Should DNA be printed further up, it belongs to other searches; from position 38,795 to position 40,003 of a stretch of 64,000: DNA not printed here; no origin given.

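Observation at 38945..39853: AT-richer orphan 302-aa ORF with a nuclease-like motif beside the TA cassette: candidate uncharacterised defence or accessory gene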

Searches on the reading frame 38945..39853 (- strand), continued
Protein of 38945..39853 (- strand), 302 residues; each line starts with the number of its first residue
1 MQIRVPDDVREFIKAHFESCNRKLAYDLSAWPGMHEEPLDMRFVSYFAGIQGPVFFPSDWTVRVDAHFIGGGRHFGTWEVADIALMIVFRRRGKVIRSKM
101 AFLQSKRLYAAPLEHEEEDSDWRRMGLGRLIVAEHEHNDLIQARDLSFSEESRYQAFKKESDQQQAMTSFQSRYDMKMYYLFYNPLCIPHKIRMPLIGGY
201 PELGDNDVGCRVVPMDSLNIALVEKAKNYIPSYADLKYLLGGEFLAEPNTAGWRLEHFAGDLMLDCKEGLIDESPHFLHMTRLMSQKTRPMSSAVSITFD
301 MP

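Call 27: find_encoding_contigs(protein=P0075, flank=8000, max_places=2)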
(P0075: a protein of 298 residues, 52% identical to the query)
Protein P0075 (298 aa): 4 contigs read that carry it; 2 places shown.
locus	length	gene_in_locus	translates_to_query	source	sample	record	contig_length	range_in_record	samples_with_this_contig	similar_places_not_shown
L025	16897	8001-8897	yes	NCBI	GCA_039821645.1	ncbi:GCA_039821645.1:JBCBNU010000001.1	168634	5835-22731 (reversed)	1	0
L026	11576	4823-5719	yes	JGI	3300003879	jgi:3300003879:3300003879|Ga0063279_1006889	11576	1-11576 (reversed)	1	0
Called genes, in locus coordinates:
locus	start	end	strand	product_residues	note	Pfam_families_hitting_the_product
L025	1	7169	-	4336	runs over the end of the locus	PF17803:Cadherin_4, PF17892:Cadherin_5, PF17963:Big_9, PF17803:Cadherin_4, PF17892:Cadherin_5, PF17963:Big_9, PF17803:Cadherin_4, PF17963:Big_9, +17 more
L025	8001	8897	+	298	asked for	-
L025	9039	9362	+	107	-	-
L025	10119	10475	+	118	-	PF03795:YCII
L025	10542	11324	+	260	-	PF20239:DUF6596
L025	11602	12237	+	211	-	PF14246:TetR_C_7 (faint), PF00440:TetR_N (weak)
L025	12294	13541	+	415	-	PF12867:DinB_2 (weak), PF03781:FGE-sulfatase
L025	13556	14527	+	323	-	PF10017:Methyltransf_33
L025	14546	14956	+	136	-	PF04138:GtrA_DPMS_TM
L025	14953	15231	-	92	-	PF04362:Iron_traffic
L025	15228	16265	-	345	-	PF00730:HhH-GPD, PF00633:HHH (weak), PF14815:NUDIX_4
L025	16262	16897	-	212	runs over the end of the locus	PF10604:Polyketide_cyc2, PF03364:Polyketide_cyc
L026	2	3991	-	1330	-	?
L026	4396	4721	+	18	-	-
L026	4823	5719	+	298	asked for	-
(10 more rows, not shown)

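Call 33: search_protein_families(library=pfam, alignment_id=A2, max_evalue=1)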
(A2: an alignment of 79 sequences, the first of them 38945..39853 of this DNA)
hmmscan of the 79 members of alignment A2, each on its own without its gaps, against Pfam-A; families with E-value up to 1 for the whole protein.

A. member 1, window:38945-39853:- (302 aa): 0 families

B. families by the number of members that match (of 79 scanned): 19 families
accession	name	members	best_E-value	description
PF01216.23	Calsequestrin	1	0.0031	Calsequestrin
PF17372.7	DUF5394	1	0.015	Family of unknown function (DUF5394)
PF14765.12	PS-DH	1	0.028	Polyketide synthase dehydratase N-terminal domain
PF01980.22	TrmO_N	1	0.029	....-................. O N-terminal domain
PF07324.16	DGCR6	1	0.063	DiGeorge syndrome critical region 6 (DGCR6) protein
PF02800.25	Gp_dh_C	1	0.081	Glyceraldehyde 3-phosphate dehydrogenase, C-terminal domain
PF13625.11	Helicase_C_3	1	0.086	Helicase conserved C-terminal domain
PF03934.19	T2SSK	1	0.088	Type II secretion system (T2SS), protein K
PF17488.7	Herpes_glycoH_C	1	0.12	Herpesvirus glycoprotein H C-terminal domain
PF00372.24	Hemocyanin_M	1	0.12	Hemocyanin, copper containing domain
PF01324.24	Diphtheria_R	1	0.12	Diphtheria toxin, R domain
PF15943.11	YdaS_toxin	1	0.13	Bacterial toxin YdaS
PF09339.16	HTH_IclR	1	0.14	IclR helix-turn-helix domain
PF18458.6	XPB_DRD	1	0.17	Xeroderma pigmentosum group B helicase damage recognition domain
PF07527.18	Hairy_orange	1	0.18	Hairy Orange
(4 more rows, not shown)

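Call 34: search_solved_structures(query=A2, max_evalue=10, show_alignments=3)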
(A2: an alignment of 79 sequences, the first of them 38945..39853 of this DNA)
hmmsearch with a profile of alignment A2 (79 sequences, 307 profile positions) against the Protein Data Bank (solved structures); distinct sequences matched with E-value up to 10: 3.
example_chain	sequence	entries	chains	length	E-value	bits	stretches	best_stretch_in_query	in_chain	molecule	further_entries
5ifn_A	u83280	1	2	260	0.86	12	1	121-167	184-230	Paraspeckle component 1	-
3sde_A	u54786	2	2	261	0.87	11.9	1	121-167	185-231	Paraspeckle component 1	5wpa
3r3j_A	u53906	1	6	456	1.2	11.5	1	159-207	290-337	Glutamate dehydrogenase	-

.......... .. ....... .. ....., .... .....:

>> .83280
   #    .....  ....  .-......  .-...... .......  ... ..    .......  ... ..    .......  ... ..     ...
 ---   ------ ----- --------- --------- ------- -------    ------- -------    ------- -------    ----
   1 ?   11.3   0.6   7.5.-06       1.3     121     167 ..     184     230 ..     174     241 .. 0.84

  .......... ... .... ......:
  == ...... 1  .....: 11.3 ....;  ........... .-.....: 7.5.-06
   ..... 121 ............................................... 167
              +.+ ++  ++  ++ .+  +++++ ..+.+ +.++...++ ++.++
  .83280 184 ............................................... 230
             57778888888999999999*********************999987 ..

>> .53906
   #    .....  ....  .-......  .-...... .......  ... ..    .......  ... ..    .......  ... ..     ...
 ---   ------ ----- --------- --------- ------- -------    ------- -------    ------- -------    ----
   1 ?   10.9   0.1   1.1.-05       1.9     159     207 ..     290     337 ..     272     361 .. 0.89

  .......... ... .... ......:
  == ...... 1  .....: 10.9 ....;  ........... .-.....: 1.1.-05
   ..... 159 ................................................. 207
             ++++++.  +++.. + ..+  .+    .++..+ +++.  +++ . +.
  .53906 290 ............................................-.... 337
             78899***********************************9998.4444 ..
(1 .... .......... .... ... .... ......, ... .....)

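Call 35: find_encoding_contigs(protein=P0025, flank=8000, max_places=1)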
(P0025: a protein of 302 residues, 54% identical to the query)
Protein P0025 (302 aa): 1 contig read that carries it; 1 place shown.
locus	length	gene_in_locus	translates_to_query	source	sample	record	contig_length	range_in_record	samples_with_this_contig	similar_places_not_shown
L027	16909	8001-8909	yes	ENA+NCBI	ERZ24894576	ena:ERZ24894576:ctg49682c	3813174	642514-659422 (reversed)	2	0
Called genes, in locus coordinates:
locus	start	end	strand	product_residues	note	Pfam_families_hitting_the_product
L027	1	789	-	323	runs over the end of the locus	PF00291:PALP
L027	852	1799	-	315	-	PF00174:Oxidored_molyb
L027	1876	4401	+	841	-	PF04313:HSDR_N (faint), PF13588:HSDR_N_2 (weak), PF04851:ResIII, PF00270:DEAD, PF18766:SWI2_SNF2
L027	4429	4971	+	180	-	PF10543:ORF6N, PF09669:Phage_pRha (faint)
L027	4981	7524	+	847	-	PF02384:N6_Mtase, PF07669:Eco57I (weak), PF01420:Methylase_S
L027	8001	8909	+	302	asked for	-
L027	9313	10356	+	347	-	PF00145:DNA_methylase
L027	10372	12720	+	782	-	PF13581:HATPase_c_2 (faint), PF13589:HATPase_c_3, PF02518:HATPase_c, PF13589:HATPase_c_3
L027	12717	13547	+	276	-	PF00072:Response_reg (weak)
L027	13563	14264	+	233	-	PF00730:HhH-GPD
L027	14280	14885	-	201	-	-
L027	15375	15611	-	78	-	-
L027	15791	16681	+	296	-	PF02661:Fic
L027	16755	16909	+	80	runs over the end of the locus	PF15919:HicB_lk_antitox (weak), PF15970:HicB-like_2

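Call 36: find_encoding_contigs(protein=P0063, flank=8000, max_places=1)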
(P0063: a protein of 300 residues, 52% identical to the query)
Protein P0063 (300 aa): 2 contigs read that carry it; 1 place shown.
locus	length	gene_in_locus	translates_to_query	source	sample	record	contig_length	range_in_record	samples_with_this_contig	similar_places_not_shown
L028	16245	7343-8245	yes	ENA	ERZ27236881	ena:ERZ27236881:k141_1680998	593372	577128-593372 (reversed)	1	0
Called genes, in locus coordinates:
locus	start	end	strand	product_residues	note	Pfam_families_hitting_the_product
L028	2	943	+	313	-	?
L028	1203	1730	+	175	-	PF01872:RibD_C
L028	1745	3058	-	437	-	PF11138:DUF2911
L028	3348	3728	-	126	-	-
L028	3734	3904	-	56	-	-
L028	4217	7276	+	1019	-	PF13304:AAA_21 (faint)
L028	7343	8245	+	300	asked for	-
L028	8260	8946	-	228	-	PF25164:CoiA_N (weak)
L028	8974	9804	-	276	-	PF09357:RteC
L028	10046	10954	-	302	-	-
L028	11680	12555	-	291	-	-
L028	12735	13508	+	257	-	PF05875:Ceramidase (weak)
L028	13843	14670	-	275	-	PF19656:DUF6159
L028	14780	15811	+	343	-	PF21783:YNCE (faint), PF23381:Beta-prop_IFT122_1st (faint), PF02239:Cytochrom_D1 (faint), PF23414:Beta-prop_EML_2 (faint), PF10282:Lactonase (faint), PF24814:WD40_Prp19 (weak), PF25174:Beta-prop_THOC3, PF25175:Beta-prop_WDR5 (weak), +3 more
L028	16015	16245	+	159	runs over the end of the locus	-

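Call 37: find_encoding_contigs(protein=P0088, flank=8000, max_places=1)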
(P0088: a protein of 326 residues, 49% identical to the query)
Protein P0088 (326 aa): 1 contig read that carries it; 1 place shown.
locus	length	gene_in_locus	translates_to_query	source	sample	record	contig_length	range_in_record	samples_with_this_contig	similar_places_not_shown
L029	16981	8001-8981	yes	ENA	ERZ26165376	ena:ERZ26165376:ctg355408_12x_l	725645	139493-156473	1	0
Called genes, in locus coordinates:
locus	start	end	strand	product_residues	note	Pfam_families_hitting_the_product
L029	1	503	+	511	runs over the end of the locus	PF00515:TPR_1 (faint), PF07719:TPR_2 (faint), PF13181:TPR_8 (faint), PF13374:TPR_10 (faint), PF13424:TPR_12 (faint), PF13428:TPR_14 (faint), PF13432:TPR_16, PF14559:TPR_19 (weak), +2 more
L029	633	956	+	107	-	-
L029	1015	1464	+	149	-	PF13671:AAA_33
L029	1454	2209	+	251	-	PF04446:Thg1, PF14413:Thg1C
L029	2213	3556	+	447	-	PF00089:Trypsin (weak), PF13365:Trypsin_2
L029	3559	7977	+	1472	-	PF07993:NAD_binding_4, PF03015:Sterile (weak), PF00501:AMP-binding, PF13193:AMP-binding_C (weak), PF00550:PP-binding, PF01553:Acyltransferase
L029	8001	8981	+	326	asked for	-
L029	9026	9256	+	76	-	PF04255:DUF433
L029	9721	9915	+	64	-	PF16277:DUF4926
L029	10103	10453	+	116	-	PF00487:FA_desaturase (weak)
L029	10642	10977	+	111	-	PF00487:FA_desaturase (weak)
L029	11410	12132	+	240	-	PF01532:Glyco_hydro_47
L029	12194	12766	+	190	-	PF01532:Glyco_hydro_47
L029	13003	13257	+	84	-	PF04014:MazE_antitoxin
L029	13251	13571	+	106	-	PF02452:PemK_toxin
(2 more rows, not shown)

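Call 38: find_encoding_contigs(protein=P0117, flank=8000, max_places=1)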
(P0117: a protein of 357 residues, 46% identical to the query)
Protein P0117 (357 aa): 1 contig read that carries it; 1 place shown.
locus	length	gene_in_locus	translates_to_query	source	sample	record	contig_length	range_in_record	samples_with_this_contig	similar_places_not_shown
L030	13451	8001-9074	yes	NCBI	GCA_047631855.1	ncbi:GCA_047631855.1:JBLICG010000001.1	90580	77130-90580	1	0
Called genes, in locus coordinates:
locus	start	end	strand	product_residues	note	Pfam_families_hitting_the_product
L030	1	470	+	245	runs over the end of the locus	PF01728:FtsJ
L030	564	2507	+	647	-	PF06480:FtsH_ext, PF06068:TIP49 (weak), PF00004:AAA, PF07728:AAA_5 (weak), PF17862:AAA_lid_3, PF01434:Peptidase_M41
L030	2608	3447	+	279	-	PF00809:Pterin_bind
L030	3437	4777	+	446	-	PF02878:PGM_PMM_I, PF02879:PGM_PMM_II, PF02880:PGM_PMM_III, PF00408:PGM_PMM_IV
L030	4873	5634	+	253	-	PF00121:TIM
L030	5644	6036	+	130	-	PF03840:SecG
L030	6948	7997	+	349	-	PF19952:DUF6414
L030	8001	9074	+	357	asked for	-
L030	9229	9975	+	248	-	-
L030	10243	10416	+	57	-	-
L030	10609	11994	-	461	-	-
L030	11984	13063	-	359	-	PF04245:NA37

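Call 39: search_dna_similar(query=window:38945-39853:-, collection=plasmids, mode=protein, max_evalue=0.001, max_rows=30)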
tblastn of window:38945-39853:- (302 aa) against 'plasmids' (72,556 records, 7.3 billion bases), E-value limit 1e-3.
Records with a match: 5; places in all: 5; records where one place covers at least 80% of the query: 4.
Best place of each record, by identity: <60% 5.
By first word of the organism name: Rhizobium 2; Rubrobacter 1; Methylobacterium 1; Paraburkholderia 1.
By predicted mobility (MOB-suite, as given by PLSDB): non-mobilizable 3; conjugative 2.
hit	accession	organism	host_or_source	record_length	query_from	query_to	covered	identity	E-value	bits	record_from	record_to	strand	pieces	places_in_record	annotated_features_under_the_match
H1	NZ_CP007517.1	Rubrobacter radiotolerans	-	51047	5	302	99%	38.4%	2e-63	223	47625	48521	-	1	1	hypothetical protein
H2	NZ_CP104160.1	Rhizobium sp. CB3060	Leucaena leucocephala,cell culture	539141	5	301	98%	30.5%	2e-41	159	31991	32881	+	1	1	hypothetical protein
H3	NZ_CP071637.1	Rhizobium sp. NZLR1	lentil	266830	5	302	99%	28.8%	4e-27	118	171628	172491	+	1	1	hypothetical protein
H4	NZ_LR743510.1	Methylobacterium bullatum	-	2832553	5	302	99%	27.9%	1e-35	143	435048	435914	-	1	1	none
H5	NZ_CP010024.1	Paraburkholderia fungorum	Microbial isolate culture,White-rot ...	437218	206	301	32%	33.7%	6e-7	58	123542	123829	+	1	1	none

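Call 40: search_dna_similar(query=window:38945-39853:-, collection=phages, mode=protein, max_evalue=0.001, max_rows=30)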
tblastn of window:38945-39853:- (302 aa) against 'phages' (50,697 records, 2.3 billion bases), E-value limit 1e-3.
No match.

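Call 41: get_annotated_region(hit=H1, flank=8000)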
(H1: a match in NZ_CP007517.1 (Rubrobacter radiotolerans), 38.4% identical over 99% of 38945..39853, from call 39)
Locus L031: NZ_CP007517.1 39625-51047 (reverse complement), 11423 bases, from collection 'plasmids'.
description: Rubrobacter radiotolerans strain RSPS-4 plasmid 3, complete sequence
organism: Rubrobacter radiotolerans (NCBI taxid 42256)
taxonomy: Bacteria; Actinomycetota; Rubrobacteria; Rubrobacterales; Rubrobacteraceae; Rubrobacter; Rubrobacter radiotolerans
host: -; source: -; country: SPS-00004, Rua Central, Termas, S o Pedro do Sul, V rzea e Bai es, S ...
typing (MOB-suite, as given by PLSDB): non-mobilizable; replicon rep_cluster_254
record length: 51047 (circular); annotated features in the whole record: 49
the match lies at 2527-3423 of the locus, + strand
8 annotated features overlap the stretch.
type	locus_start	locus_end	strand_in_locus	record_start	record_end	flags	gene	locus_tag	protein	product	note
CDS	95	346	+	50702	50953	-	-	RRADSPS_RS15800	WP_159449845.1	type II toxin-antitoxin system prevent-host-death family antitoxin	GO:0008219 - cell death [Evidence IEA]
CDS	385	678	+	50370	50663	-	-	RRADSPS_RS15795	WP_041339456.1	type II toxin-antitoxin system mRNA interferase toxin, RelE/StbE family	-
CDS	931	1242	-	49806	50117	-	-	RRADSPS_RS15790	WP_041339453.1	helix-turn-helix domain-containing protein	-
CDS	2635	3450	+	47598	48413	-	-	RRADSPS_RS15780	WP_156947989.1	hypothetical protein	-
CDS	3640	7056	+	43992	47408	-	-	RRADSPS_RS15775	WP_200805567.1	RNA-binding domain-containing protein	-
CDS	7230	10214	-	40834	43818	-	-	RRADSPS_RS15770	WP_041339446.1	Tn3 family transposase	-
CDS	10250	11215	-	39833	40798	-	-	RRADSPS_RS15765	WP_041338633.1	tyrosine-type recombinase/integrase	GO:0015074 - DNA integration [Evidence IEA]; GO:0006310 - DNA recombination [Evidence IEA]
CDS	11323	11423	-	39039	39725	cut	-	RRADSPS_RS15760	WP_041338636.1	class I SAM-dependent methyltransferase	-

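Call 42: get_annotated_region(hit=H2, flank=8000)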
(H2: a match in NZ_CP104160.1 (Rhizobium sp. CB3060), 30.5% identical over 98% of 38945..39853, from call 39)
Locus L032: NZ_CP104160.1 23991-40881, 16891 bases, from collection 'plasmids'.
description: Rhizobium sp. CB3060 plasmid pCB3060_2, complete sequence
organism: Rhizobium sp. CB3060 (NCBI taxid 3138255)
taxonomy: Bacteria; Pseudomonadota; Alphaproteobacteria; Hyphomicrobiales; Rhizobiaceae; Rhizobium; Rhizobium sp. CB3060
host: -; source: Leucaena leucocephala,cell culture; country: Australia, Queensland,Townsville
typing (MOB-suite, as given by PLSDB): conjugative; replicon rep_cluster_112; relaxase MOBQ; mating-pair formation MPF_T
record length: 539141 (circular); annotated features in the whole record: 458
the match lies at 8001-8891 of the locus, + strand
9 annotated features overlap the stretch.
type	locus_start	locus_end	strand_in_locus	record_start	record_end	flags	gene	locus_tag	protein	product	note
CDS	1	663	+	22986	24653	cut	-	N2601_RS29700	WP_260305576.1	hypothetical protein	-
CDS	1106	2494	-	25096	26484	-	-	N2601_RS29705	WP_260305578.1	hypothetical protein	-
CDS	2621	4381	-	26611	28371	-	-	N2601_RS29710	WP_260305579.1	phospholipase D-like domain-containing protein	-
CDS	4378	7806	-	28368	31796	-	-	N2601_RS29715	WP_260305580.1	AAA domain-containing protein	-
CDS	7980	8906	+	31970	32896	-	-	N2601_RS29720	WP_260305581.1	hypothetical protein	-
CDS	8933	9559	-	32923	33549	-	-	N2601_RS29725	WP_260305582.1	hypothetical protein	-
CDS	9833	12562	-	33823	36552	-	-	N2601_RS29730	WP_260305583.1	tetratricopeptide repeat protein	-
CDS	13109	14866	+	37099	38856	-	-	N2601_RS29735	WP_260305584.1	ATP-binding protein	-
CDS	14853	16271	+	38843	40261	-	-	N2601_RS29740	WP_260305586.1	UvrD-helicase domain-containing protein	-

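Call 43: get_annotated_region(hit=H3, flank=8000)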
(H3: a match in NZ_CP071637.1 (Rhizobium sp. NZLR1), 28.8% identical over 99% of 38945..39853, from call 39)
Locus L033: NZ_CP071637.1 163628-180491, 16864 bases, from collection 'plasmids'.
description: Rhizobium sp. NZLR1 plasmid p5, complete sequence
organism: Rhizobium sp. NZLR1 (NCBI taxid 2731096)
taxonomy: Bacteria; Pseudomonadota; Alphaproteobacteria; Hyphomicrobiales; Rhizobiaceae; Rhizobium; Rhizobium sp. NZLR1
host: -; source: lentil; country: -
typing (MOB-suite, as given by PLSDB): conjugative; relaxase MOBP; mating-pair formation MPF_T
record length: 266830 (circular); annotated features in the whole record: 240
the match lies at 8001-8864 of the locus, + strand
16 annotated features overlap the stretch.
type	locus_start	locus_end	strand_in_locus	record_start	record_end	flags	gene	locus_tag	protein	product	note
CDS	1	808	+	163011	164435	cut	-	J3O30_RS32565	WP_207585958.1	aldehyde dehydrogenase family protein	-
CDS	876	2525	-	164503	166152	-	-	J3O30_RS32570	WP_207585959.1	choline dehydrogenase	-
CDS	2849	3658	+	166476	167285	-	-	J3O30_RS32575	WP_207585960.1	aspartate/glutamate racemase family protein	GO:0008152 - metabolic process [Evidence IEA]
CDS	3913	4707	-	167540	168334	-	-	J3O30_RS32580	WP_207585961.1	SDR family NAD(P)-dependent oxidoreductase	-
CDS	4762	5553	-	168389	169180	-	-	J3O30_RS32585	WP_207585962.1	aspartate/glutamate racemase family protein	GO:0008152 - metabolic process [Evidence IEA]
CDS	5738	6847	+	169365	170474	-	-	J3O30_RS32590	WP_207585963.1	nitronate monooxygenase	-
CDS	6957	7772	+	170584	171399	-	-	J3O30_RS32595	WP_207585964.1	transporter substrate-binding domain-containing protein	-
CDS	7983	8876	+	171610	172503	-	-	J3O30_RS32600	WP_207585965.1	hypothetical protein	-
CDS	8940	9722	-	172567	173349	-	-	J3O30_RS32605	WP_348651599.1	citryl-CoA lyase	-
CDS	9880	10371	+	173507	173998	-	-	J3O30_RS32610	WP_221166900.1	thioesterase family protein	-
CDS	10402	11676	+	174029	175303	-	-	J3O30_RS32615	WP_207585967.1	NAD(P)/FAD-dependent oxidoreductase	-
CDS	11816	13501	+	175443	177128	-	-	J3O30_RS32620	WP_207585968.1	carboxylesterase family protein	-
CDS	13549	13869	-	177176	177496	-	-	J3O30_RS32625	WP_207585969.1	nucleoside monophosphate kinase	-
CDS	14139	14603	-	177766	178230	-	-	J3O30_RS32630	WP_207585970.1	MaoC/PaaZ C-terminal domain-containing protein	-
CDS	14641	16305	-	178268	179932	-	-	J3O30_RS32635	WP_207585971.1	electron transfer flavoprotein-ubiquinone oxidoreductase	GO:0022900 - electron transport chain [Evidence IEA]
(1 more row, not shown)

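Call 47: search_protein_families(library=pfam, alignment_id=A3, max_evalue=0.00001)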
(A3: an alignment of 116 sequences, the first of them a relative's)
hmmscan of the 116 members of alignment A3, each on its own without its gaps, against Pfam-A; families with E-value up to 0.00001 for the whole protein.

A. member 1, L001:2928-3680:- (250 aa): 1 family
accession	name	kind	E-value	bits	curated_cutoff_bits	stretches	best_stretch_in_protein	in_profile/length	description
PF01695.23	IstB_IS21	-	4.3e-72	242.9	24.1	1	8-242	2-236/238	IstB-like ATP binding protein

B. families by the number of members that match (of 116 scanned): 136 families (the first 25 are shown)
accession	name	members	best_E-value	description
PF13304.12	AAA_21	4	2.7e-35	AAA domain, putative AbiEii toxin, Type IV TA system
PF02463.25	SMC_N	3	6.9e-20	RecF/RecN/SMC N terminal domain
PF13175.12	AAA_15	3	1.5e-13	AAA ATPase domain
PF01695.23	IstB_IS21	2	4.3e-72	IstB-like ATP binding protein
PF14337.13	Abi_alpha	2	1e-33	Abortive infection alpha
PF00665.32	rve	2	3.6e-23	Integrase core domain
PF04055.27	Radical_SAM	2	4.8e-23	Radical SAM superfamily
PF12697.13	Abhydrolase_6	2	7e-16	Alpha/beta hydrolase family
PF13476.12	AAA_23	2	2.2e-13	AAA domain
PF00728.28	Glyco_hydro_20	1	5e-98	Glycosyl hydrolase family 20, catalytic domain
PF00676.26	E1_dh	1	3.9e-97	Dehydrogenase E1 component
PF00370.27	FGGY_N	1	5.3e-80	FGGY family of carbohydrate kinases, N-terminal domain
PF18135.7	Type_ISP_C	1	6.5e-78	Type ISP C-terminal specificity domain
PF07724.20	AAA_2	1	4e-70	AAA domain (Cdc48 subfamily)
PF14023.12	Bestrophin-like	1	1.6e-65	Bestrophin-like domain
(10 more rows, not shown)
